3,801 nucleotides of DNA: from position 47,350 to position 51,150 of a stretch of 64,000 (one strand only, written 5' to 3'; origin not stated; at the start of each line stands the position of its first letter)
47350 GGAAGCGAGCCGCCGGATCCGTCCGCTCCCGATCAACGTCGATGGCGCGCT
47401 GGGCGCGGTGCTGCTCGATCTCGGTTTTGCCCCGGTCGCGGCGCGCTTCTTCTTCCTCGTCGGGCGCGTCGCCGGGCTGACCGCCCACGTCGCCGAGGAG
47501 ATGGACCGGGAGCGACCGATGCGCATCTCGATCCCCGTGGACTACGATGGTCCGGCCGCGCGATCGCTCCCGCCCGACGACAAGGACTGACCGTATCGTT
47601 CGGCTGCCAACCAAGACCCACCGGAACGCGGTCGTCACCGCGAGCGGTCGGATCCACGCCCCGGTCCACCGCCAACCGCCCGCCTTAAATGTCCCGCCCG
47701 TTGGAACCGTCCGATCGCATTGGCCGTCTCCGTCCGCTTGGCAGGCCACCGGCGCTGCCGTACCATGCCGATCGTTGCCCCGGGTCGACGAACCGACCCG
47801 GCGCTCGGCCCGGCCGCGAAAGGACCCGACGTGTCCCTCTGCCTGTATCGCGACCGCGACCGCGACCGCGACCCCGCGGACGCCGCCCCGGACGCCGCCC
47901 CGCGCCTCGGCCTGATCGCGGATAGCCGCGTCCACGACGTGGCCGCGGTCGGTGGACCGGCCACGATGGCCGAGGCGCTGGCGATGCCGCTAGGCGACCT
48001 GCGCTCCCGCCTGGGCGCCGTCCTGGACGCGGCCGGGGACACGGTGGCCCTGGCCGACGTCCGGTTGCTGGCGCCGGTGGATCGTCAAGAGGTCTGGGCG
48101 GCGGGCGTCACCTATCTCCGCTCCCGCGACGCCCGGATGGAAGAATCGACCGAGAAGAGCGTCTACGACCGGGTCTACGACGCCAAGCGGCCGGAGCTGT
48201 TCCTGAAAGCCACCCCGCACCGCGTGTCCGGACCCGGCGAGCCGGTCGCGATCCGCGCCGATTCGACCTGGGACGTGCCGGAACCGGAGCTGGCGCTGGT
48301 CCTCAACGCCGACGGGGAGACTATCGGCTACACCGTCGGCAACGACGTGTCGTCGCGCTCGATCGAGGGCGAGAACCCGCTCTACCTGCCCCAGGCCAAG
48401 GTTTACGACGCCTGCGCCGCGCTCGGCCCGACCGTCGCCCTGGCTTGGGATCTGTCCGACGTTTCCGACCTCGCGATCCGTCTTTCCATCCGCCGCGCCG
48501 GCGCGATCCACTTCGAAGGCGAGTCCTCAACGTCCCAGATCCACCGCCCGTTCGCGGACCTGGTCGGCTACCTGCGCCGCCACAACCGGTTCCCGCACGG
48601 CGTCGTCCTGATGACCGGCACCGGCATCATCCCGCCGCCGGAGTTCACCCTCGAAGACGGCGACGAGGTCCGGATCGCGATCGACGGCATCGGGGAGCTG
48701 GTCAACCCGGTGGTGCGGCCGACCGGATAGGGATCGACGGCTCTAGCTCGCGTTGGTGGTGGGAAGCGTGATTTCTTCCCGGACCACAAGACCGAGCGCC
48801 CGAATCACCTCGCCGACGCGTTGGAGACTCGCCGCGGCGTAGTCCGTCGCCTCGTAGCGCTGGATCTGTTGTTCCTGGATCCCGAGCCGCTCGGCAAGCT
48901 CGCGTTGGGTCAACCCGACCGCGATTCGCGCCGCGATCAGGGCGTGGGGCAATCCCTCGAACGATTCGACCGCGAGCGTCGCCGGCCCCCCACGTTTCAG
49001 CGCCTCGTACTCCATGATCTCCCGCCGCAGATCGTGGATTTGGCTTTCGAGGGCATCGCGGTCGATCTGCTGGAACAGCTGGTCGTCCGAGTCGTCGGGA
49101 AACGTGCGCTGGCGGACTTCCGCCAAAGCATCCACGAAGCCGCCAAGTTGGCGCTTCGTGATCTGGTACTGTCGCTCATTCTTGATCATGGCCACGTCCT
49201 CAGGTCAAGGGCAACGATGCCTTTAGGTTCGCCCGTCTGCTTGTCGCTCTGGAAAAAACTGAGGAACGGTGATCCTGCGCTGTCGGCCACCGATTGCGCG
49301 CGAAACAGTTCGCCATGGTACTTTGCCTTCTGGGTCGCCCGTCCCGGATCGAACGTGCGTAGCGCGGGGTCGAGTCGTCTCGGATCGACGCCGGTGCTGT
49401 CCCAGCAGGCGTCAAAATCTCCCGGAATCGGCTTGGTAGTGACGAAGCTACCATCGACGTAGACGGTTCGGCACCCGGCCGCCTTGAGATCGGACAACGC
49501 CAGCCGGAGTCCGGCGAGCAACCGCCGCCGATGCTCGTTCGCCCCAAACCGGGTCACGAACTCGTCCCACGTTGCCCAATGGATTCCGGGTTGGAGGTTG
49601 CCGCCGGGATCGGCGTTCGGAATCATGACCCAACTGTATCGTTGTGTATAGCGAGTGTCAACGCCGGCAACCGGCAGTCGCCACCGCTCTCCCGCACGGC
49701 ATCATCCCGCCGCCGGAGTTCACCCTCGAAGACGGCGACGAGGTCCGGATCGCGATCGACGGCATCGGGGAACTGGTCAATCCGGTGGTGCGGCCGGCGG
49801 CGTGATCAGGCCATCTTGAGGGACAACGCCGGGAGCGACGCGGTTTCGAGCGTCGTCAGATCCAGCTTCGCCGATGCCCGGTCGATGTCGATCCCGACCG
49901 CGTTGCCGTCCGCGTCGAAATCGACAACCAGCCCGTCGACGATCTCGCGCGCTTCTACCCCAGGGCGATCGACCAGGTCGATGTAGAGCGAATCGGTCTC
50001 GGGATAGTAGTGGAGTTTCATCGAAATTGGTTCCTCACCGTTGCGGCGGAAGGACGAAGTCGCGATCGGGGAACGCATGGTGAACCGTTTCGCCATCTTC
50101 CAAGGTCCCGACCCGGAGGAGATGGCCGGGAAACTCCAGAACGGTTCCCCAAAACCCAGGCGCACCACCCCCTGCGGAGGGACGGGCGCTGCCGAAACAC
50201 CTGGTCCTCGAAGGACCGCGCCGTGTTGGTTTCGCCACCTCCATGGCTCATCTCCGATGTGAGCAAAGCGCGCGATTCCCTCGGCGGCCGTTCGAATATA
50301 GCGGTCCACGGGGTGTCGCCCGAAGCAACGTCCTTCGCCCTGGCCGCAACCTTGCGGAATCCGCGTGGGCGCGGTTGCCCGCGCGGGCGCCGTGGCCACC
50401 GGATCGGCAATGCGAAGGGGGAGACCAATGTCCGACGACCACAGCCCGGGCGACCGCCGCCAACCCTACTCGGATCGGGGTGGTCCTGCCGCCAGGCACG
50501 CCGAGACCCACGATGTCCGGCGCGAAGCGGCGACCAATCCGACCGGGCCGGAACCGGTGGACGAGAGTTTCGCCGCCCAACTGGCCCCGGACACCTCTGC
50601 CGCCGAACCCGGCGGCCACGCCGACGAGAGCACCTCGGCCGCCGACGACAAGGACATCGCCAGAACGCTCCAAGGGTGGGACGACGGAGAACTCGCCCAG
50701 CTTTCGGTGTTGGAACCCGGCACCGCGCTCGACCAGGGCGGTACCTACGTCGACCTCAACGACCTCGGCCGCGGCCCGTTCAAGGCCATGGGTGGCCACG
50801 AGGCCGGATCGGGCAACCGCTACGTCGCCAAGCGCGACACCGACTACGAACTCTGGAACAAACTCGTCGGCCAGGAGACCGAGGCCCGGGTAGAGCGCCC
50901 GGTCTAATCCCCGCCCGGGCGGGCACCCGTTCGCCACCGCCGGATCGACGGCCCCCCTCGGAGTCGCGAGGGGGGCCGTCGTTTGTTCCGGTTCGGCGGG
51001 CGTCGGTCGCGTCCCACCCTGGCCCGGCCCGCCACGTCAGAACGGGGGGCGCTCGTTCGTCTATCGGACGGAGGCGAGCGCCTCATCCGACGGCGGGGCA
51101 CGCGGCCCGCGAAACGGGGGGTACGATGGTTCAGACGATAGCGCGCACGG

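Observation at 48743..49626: Candidate unconventional toxin-antitoxin/defence pair: minimal NTase-like protein plus XRE-HTH protein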

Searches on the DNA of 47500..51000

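Call 84: search_rna_families(source=window, start=47500, end=51000, threshold=evalue, max_evalue=1)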
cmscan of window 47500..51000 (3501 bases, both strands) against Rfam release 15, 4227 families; matches with E-value up to 1: 0.
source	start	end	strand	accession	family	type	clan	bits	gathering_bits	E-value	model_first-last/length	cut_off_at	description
